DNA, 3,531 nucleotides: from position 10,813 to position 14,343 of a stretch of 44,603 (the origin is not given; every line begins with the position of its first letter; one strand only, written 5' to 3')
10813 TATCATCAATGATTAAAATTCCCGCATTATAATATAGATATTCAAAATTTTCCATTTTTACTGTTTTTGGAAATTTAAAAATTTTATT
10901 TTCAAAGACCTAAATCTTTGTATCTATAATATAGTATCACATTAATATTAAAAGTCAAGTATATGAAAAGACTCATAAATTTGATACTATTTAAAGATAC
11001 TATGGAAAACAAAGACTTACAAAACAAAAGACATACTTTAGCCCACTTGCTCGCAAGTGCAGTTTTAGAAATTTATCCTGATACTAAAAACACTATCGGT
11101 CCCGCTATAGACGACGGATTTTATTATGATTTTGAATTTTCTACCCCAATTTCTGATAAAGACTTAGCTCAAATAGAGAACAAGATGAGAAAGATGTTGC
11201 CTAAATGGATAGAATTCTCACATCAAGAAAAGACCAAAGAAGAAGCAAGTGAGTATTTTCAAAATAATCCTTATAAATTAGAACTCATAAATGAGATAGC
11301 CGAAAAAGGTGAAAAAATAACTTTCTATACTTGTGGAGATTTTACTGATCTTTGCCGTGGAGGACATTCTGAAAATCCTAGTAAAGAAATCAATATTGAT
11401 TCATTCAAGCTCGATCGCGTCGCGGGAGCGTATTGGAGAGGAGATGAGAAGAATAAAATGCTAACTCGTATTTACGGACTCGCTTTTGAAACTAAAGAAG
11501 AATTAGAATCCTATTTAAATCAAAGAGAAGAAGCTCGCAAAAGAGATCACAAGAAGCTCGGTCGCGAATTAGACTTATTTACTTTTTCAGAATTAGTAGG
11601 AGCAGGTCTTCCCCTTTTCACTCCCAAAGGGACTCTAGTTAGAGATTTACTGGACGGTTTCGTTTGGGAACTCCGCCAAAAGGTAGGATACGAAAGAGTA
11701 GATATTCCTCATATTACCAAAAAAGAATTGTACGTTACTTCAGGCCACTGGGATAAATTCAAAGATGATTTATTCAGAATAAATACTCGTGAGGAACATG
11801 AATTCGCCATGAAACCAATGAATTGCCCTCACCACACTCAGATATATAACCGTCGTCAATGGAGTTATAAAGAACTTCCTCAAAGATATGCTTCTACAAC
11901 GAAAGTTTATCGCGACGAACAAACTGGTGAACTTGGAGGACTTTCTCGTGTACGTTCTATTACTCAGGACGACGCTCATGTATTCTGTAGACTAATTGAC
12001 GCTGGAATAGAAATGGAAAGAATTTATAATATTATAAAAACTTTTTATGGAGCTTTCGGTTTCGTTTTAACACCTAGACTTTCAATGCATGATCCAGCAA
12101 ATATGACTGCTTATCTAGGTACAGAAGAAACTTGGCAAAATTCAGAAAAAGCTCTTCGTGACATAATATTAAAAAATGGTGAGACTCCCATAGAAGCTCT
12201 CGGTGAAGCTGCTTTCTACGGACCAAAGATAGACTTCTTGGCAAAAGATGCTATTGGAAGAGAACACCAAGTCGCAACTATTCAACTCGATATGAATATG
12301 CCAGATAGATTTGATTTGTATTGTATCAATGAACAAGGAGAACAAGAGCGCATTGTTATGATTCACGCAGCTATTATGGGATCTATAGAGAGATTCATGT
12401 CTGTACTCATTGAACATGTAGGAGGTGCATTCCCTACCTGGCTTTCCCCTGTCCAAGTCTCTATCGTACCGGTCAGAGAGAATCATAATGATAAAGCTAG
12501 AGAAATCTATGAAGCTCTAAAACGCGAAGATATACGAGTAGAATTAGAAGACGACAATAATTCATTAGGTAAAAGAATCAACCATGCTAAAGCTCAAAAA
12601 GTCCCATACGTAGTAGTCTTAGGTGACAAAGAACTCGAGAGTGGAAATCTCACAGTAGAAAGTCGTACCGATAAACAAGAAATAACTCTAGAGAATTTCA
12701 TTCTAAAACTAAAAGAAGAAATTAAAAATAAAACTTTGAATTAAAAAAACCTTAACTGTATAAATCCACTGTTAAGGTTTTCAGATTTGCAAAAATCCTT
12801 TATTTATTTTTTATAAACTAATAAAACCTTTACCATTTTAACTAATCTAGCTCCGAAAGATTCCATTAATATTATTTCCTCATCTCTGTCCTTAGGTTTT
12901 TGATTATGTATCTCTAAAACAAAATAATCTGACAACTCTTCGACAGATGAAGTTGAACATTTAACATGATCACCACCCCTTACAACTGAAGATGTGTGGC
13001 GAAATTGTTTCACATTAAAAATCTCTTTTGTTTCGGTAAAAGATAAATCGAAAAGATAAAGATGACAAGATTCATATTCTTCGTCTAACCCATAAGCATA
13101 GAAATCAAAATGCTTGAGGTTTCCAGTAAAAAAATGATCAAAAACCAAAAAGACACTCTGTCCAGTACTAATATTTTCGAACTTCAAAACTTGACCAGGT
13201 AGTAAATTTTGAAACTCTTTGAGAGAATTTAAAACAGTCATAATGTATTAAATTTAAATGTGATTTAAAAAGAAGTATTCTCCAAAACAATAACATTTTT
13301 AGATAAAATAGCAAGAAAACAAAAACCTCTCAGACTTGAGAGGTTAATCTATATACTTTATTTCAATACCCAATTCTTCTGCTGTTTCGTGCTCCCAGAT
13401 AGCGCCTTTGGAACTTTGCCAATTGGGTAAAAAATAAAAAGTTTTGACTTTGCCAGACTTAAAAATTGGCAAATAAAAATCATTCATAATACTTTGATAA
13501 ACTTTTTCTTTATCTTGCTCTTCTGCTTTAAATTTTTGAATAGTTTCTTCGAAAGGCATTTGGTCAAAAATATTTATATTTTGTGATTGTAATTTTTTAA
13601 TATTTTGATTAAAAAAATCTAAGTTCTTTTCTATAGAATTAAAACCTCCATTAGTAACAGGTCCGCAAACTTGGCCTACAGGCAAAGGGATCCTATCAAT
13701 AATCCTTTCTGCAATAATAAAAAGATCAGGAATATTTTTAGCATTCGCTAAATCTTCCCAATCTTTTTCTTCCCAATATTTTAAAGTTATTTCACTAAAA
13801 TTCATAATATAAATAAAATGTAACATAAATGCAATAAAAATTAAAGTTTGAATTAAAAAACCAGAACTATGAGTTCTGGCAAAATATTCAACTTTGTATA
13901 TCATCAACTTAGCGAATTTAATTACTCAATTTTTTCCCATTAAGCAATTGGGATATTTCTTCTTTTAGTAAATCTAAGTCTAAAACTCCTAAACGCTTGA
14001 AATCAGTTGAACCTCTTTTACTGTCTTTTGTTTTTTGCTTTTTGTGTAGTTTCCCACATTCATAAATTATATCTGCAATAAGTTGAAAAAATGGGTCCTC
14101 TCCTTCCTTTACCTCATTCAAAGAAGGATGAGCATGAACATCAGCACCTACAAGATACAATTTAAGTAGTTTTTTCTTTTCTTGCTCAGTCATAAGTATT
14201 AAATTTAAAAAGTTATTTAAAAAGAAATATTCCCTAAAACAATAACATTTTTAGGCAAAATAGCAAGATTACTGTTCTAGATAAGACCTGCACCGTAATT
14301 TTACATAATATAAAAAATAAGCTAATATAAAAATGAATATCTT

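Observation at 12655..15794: Stacked cassette array at the thrS 3' end: the module [thrS tail - hairpin terminator - small minus-strand ORF - conserved promoter block] occurs three times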

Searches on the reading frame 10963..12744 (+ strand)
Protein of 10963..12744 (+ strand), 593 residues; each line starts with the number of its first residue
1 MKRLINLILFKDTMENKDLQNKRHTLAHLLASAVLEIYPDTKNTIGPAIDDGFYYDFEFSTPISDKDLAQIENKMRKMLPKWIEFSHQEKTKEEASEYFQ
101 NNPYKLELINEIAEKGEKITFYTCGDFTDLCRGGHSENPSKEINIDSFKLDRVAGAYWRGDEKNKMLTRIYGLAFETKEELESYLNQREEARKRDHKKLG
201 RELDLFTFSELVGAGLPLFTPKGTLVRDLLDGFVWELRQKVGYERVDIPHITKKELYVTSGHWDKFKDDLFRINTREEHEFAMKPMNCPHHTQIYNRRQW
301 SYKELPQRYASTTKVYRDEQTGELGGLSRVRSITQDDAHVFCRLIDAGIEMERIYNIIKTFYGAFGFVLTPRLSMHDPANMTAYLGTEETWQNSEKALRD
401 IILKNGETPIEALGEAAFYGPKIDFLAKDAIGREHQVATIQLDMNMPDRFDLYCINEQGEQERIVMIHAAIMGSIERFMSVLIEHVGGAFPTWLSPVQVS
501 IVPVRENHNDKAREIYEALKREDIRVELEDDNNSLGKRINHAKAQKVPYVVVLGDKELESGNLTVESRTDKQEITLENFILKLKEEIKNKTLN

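Call 15: find_encoding_contigs(protein=window:10963-12744:+, flank=10000, max_places=10)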
Protein window:10963-12744:+ (593 aa): no gene with exactly this product is on record in the collection.

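Call 16: find_encoding_contigs(protein=window:11002-12744:+, flank=10000, max_places=10)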
Protein window:11002-12744:+ (580 aa): no gene with exactly this product is on record in the collection.

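Call 22: find_related_loci(query=window:10963-12744:+, collection=genome_contigs, flank=10000)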
Query window:10963-12744:+ (593 aa) in genome_contigs; peptide patterns used: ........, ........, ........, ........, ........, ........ (x = any residue, [..] = any of these).
600 stretches matched a pattern (row limit reached: there are more); 599 encode a relative of the query (tblastn E <= 1e-3); the best 80 are kept; 80 distinct loci.
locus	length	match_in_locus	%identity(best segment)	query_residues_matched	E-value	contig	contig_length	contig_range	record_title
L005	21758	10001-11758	76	12-591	0e+0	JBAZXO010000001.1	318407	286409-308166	MAG: Candidatus Paceibacterota bacterium isolate SO_2017_GW1_58 NODE_259_length_318407_cov_7.284130_OW334_2017, whole ge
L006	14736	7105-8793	74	13-572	0e+0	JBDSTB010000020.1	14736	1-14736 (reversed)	MAG: Candidatus Paceibacterota bacterium isolate cluster1_bin.548 k127_1065921, whole genome shotgun sequence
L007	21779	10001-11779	65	1-591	0e+0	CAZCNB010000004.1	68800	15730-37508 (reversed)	MAG TPA_asm: uncultured Candidatus Saccharibacteria bacterium isolate SRP135725_co1_330 genome assembly, contig: NODE_27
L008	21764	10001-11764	65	3-590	0e+0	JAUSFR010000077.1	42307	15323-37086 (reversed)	MAG: bacterium isolate E14_maxbin.342_sub E14_k141_1577372, whole genome shotgun sequence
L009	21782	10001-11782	62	6-592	0e+0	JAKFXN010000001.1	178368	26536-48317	MAG: Candidatus Parcubacteria bacterium isolate ND3_Bin_27 ND3_0000006, whole genome shotgun sequence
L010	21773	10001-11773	61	4-591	0e+0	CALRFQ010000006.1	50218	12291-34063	MAG: Candidatus Nomurabacteria bacterium isolate RH-9nov16-150 genome assembly, contig: RH-9nov16-C-C964, whole genome s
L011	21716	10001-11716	62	19-587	0e+0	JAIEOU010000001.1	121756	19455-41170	MAG: Patescibacteria group bacterium isolate co.spades.DASTOOL.1kb_143 c_000000444757, whole genome shotgun sequence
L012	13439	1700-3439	61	16-592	0e+0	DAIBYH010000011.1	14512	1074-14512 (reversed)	MAG TPA_asm: Candidatus Parcubacteria bacterium isolate clean5438 NODE_11_length_14512_cov_4.046484, whole genome shotgu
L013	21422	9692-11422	61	19-592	0e+0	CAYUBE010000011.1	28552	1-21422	MAG TPA_asm: uncultured Candidatus Saccharibacteria bacterium isolate binchicken_co3_598 genome assembly, contig: NODE_5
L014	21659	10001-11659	64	15-568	0e+0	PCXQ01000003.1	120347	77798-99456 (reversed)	MAG: Candidatus Yanofskybacteria bacterium CG10_big_fil_rev_8_21_14_0_10_36_16 CG10_8_21_14_0.10_scaffold_48_c, whole ge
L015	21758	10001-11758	58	11-593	0e+0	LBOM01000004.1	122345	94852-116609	MAG: Candidatus Nomurabacteria bacterium GW2011_GWE1_32_28 UR25_C0004, whole genome shotgun sequence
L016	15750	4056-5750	59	14-572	0e+0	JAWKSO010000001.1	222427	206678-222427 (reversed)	MAG: Candidatus Paceibacterota bacterium isolate BC1.90 BC1.90.fa-1, whole genome shotgun sequence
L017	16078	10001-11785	53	16-588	0e+0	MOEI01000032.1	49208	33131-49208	MAG: bacterium CG10_46_32 isolate CG10_46_32 CG10_big_fil_rev_8_21_14_0.10_scaffold_436, whole genome shotgun sequence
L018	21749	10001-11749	56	14-592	0e+0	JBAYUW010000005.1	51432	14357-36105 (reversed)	MAG: Candidatus Paceibacterota bacterium isolate SO_2016_LW3_45 scaffold00970_LW162_2016, whole genome shotgun sequence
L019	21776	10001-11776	58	3-593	0e+0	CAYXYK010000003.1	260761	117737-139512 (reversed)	MAG TPA_asm: uncultured Candidatus Saccharibacteria bacterium isolate SRP170004_co1_45 genome assembly, contig: NODE_42_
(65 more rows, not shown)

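Call 80: search_protein_families(library=pfam, proteins=[L098:2978-3712:+, L098:3685-4344:-], max_evalue=1)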
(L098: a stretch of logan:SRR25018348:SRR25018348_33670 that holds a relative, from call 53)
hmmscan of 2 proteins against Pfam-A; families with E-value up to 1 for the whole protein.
L098:2978-3712:+ (244 aa): 2 families
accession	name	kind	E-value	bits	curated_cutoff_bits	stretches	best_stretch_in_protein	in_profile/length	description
PF07681.17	DoxX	-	9.7e-06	26.6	23.6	1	117-196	4-83/85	DoxX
PF07291.16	MauE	-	1.3e-05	25.9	27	1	115-197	5-88/128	Methylamine utilisation protein MauE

L098:3685-4344:- (219 aa): 2 families
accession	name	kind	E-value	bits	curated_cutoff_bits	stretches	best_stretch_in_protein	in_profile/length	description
PF01105.29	EMP24_GP25L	-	0.0032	18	25.9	1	48-119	28-101/182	emp24/gp25L/p24 family/GOLD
PF20573.4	DUF6782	-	0.066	12.9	27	1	104-130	80-106/241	Putative metallopeptidase family (DUF6782)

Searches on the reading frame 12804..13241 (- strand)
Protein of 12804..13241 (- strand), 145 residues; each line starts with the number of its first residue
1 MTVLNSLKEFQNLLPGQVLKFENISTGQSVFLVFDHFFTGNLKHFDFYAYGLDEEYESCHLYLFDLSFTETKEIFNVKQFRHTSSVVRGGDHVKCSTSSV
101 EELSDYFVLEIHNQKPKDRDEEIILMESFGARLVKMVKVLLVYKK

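Call 6: search_protein_families(library=pfam, proteins=[window:12804-13241:-], max_evalue=1)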
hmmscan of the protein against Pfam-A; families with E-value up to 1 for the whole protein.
window:12804-13241:- (145 aa): 0 families

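Call 29: search_protein_families(library=phrogs, proteins=[window:12804-13241:-], max_evalue=0.1)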
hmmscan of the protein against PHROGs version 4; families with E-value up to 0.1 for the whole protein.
window:12804-13241:- (145 aa): 0 families

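Call 30: search_protein_families(library=padloc, proteins=[window:12804-13241:-], max_evalue=0.1)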
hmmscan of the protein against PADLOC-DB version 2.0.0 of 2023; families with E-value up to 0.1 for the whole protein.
window:12804-13241:- (145 aa): 0 families

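Call 52: list_cluster_members(proteins=[window:12804-13241:-, window:13344-13805:-, window:13918-14193:-, window:14365-14757:+, window:15021-15293:-, window:15396-15788:-, window:15794-17887:-, window:10963-12744:+])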
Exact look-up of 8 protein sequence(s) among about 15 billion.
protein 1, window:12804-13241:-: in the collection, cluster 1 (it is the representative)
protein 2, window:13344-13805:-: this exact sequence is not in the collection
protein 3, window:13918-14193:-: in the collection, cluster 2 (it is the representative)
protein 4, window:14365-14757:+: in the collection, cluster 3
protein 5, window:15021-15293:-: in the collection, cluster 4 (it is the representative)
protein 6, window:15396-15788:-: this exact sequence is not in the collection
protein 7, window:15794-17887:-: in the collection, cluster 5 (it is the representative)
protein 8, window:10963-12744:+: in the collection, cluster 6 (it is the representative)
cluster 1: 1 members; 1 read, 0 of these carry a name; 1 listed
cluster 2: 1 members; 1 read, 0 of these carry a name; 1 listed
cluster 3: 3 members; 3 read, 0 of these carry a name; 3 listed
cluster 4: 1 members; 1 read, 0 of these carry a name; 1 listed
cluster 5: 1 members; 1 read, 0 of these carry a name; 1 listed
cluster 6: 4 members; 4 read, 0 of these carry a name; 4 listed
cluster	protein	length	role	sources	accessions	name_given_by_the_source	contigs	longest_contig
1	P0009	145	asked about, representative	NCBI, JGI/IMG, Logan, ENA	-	-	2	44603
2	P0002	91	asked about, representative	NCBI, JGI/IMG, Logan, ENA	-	-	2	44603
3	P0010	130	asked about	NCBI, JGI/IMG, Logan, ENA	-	-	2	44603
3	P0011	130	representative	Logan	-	-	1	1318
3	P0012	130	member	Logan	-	-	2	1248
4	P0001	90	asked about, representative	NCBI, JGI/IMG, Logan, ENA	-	-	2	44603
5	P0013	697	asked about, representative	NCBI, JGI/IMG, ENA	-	-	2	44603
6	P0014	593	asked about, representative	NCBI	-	-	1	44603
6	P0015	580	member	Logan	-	-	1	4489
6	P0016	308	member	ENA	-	-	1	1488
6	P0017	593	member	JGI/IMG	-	-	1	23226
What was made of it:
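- Tried and rejected: Exact look-ups of the window's thrS protein found no encoding contig, although the sequence is in the protein collection (calls 15, 16, 52).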

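Call 53: find_encoding_contigs(protein=P0015, flank=8000, max_places=6)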
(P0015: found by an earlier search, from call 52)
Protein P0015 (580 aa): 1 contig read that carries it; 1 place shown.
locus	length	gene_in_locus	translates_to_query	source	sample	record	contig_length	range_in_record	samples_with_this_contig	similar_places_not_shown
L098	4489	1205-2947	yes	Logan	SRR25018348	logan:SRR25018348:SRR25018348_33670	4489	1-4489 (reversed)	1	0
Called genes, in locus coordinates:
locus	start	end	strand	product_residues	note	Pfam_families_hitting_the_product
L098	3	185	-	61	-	?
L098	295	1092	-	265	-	-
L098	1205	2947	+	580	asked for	PF07973:tRNA_SAD, PF00587:tRNA-synt_2b, PF03129:HGTP_anticodon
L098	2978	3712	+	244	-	PF07291:MauE (faint), PF07681:DoxX (weak)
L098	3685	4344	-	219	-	-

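Call 54: find_encoding_contigs(protein=P0011, flank=8000, max_places=6)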
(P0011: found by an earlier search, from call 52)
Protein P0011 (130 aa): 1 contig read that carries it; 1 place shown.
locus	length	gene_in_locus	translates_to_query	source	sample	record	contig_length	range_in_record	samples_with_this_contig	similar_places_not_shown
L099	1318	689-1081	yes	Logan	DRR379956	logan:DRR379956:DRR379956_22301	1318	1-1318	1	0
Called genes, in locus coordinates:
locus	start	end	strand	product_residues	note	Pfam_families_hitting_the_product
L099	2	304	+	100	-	?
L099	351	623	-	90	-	PF18716:VATC (weak)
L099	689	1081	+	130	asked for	-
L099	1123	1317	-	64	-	?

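Call 63: find_homologous_proteins(query=window:12804-13241:-, max_evalue=0.01)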
Query window:12804-13241:- (145 aa): 1 proteins with E <= 0.01 among 18 candidates.
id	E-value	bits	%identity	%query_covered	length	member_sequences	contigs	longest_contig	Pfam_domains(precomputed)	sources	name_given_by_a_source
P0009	5.1e-90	316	100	100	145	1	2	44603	-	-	-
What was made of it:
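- Tried and rejected: A145 has no homologue (call 63).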

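Call 75: find_encoding_contigs(protein=P0012, flank=8000, max_places=6)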
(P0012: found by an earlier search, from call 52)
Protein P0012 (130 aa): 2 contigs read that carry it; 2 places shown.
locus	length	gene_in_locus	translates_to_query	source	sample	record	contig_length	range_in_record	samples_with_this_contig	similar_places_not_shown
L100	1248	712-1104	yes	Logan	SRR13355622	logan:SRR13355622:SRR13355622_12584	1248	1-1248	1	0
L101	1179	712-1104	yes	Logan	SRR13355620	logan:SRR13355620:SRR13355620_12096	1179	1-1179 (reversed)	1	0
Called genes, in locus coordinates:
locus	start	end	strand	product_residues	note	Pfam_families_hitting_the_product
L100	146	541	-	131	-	-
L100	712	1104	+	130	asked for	-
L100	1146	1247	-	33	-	?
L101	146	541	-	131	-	-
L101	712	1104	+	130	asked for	-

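Call 76: find_encoding_contigs(protein=P0016, flank=8000, max_places=6)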
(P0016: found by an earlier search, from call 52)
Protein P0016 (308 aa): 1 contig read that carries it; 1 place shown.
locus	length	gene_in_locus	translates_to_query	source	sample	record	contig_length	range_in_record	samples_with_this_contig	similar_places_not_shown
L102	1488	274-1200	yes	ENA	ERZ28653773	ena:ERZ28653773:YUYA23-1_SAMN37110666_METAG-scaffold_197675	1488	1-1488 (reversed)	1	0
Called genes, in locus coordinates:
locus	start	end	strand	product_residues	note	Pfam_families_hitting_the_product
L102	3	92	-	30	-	?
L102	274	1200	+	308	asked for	PF00587:tRNA-synt_2b, PF03129:HGTP_anticodon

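Call 80: search_protein_families(library=pfam, proteins=[L098:2978-3712:+, L098:3685-4344:-], max_evalue=1)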
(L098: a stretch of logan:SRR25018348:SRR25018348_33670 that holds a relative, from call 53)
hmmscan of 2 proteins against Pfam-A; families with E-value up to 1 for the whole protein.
L098:2978-3712:+ (244 aa): 2 families
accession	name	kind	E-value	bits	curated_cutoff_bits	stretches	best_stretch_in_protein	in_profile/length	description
PF07681.17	DoxX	-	9.7e-06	26.6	23.6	1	117-196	4-83/85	DoxX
PF07291.16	MauE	-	1.3e-05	25.9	27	1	115-197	5-88/128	Methylamine utilisation protein MauE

L098:3685-4344:- (219 aa): 2 families
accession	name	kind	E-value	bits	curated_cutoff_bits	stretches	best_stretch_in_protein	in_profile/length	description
PF01105.29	EMP24_GP25L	-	0.0032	18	25.9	1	48-119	28-101/182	emp24/gp25L/p24 family/GOLD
PF20573.4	DUF6782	-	0.066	12.9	27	1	104-130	80-106/241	Putative metallopeptidase family (DUF6782)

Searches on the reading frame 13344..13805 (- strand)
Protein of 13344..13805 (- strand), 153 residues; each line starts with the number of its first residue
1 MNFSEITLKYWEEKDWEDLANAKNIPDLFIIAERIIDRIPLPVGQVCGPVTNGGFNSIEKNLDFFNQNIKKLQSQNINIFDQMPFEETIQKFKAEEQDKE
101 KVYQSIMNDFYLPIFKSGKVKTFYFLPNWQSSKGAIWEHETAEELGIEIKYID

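Call 6: search_protein_families(library=pfam, proteins=[window:13344-13805:-], max_evalue=1)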
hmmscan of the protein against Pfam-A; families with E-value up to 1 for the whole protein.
window:13344-13805:- (153 aa): 1 family
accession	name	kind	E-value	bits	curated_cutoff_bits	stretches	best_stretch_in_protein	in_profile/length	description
PF14359.12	DUF4406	-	3e-05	24.8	22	1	120-151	60-91/91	Domain of unknown function (DUF4406)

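Call 29: search_protein_families(library=phrogs, proteins=[window:13344-13805:-], max_evalue=0.1)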
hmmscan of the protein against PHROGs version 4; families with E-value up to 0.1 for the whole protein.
window:13344-13805:- (153 aa): 3 families
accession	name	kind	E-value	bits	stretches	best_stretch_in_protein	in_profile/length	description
phrog_355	-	DNA, RNA and nucleotide metabolism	9.1e-07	29.5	1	123-152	143-172/249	nucleoside 2-deoxyribosyltransferase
phrog_5781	-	unknown function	0.00019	22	1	122-151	69-98/220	-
phrog_12019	-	other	0.0022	18.8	1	124-152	84-112/241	MazG-like pyrophosphatase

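Call 30: search_protein_families(library=padloc, proteins=[window:13344-13805:-], max_evalue=0.1)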
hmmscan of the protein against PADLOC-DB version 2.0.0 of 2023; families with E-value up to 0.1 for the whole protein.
window:13344-13805:- (153 aa): 0 families

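Call 80: search_protein_families(library=pfam, proteins=[L098:2978-3712:+, L098:3685-4344:-], max_evalue=1)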
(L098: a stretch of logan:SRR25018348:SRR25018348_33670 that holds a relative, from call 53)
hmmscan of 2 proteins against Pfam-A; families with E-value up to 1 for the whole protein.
L098:2978-3712:+ (244 aa): 2 families
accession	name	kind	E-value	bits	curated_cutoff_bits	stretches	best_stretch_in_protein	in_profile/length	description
PF07681.17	DoxX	-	9.7e-06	26.6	23.6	1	117-196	4-83/85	DoxX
PF07291.16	MauE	-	1.3e-05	25.9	27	1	115-197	5-88/128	Methylamine utilisation protein MauE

L098:3685-4344:- (219 aa): 2 families
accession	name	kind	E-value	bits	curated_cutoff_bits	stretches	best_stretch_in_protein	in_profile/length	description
PF01105.29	EMP24_GP25L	-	0.0032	18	25.9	1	48-119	28-101/182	emp24/gp25L/p24 family/GOLD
PF20573.4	DUF6782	-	0.066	12.9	27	1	104-130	80-106/241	Putative metallopeptidase family (DUF6782)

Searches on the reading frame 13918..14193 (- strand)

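Call 6: search_protein_families(library=pfam, proteins=[window:13918-14193:-], max_evalue=1)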
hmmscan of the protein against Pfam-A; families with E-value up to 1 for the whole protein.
window:13918-14193:- (91 aa): 1 family
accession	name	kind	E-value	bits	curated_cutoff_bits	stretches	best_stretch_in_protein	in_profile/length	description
PF05452.16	Clavanin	-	0.0055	17.3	21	1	7-50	3-45/80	Clavanin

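Call 29: search_protein_families(library=phrogs, proteins=[window:13918-14193:-], max_evalue=0.1)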
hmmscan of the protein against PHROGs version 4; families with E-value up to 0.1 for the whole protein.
window:13918-14193:- (91 aa): 0 families

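Call 30: search_protein_families(library=padloc, proteins=[window:13918-14193:-], max_evalue=0.1)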
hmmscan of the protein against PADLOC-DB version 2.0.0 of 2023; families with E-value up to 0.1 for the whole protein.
window:13918-14193:- (91 aa): 0 families

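Call 80: search_protein_families(library=pfam, proteins=[L098:2978-3712:+, L098:3685-4344:-], max_evalue=1)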
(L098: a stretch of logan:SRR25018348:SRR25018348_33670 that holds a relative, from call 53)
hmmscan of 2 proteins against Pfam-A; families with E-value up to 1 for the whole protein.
L098:2978-3712:+ (244 aa): 2 families
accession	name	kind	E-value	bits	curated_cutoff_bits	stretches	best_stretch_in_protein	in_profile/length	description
PF07681.17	DoxX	-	9.7e-06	26.6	23.6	1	117-196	4-83/85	DoxX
PF07291.16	MauE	-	1.3e-05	25.9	27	1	115-197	5-88/128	Methylamine utilisation protein MauE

L098:3685-4344:- (219 aa): 2 families
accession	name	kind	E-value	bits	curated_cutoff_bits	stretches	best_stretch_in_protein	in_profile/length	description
PF01105.29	EMP24_GP25L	-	0.0032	18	25.9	1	48-119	28-101/182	emp24/gp25L/p24 family/GOLD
PF20573.4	DUF6782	-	0.066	12.9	27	1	104-130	80-106/241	Putative metallopeptidase family (DUF6782)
